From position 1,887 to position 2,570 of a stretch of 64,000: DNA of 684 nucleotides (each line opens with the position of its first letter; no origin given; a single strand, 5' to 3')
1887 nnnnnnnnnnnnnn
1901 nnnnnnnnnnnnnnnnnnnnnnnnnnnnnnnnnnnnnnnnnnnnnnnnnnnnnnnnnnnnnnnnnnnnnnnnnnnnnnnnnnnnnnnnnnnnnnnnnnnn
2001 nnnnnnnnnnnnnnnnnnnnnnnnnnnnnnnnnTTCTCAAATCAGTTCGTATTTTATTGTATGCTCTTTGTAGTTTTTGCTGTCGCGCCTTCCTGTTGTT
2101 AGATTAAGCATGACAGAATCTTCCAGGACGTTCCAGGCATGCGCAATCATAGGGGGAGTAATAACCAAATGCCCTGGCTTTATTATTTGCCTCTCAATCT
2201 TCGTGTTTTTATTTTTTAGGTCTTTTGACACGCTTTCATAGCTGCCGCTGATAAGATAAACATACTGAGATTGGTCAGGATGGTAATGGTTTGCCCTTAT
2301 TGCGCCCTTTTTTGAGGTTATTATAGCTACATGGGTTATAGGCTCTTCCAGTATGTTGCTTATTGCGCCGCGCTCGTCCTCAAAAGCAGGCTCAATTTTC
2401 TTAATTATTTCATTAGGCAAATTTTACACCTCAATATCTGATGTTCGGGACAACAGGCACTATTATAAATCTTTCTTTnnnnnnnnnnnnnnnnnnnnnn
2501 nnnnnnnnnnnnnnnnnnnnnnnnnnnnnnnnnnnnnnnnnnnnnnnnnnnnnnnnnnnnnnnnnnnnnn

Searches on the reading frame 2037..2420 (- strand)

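Call 10: search_protein_families(library=pfam, proteins=[window:2037-2420:-], max_evalue=0.001)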
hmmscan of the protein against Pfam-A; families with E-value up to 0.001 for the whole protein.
window:2037-2420:- (127 aa): 4 families
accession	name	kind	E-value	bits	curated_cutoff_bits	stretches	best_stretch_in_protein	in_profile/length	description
PF00190.28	Cupin_1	-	8.2e-07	29.2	22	1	32-97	36-100/151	Cupin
PF07883.17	Cupin_2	-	6e-06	26.3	27.2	1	35-100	4-60/70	Cupin domain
PF14667.12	Polysacc_synt_C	-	4.2e-05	24.1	28.7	1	14-99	2-88/111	Polysaccharide biosynthesis C-terminal domain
PF00908.23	dTDP_sugar_isom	-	7.5e-05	22.9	27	1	23-110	35-130/168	dTDP-4-dehydrorhamnose 3,5-epimerase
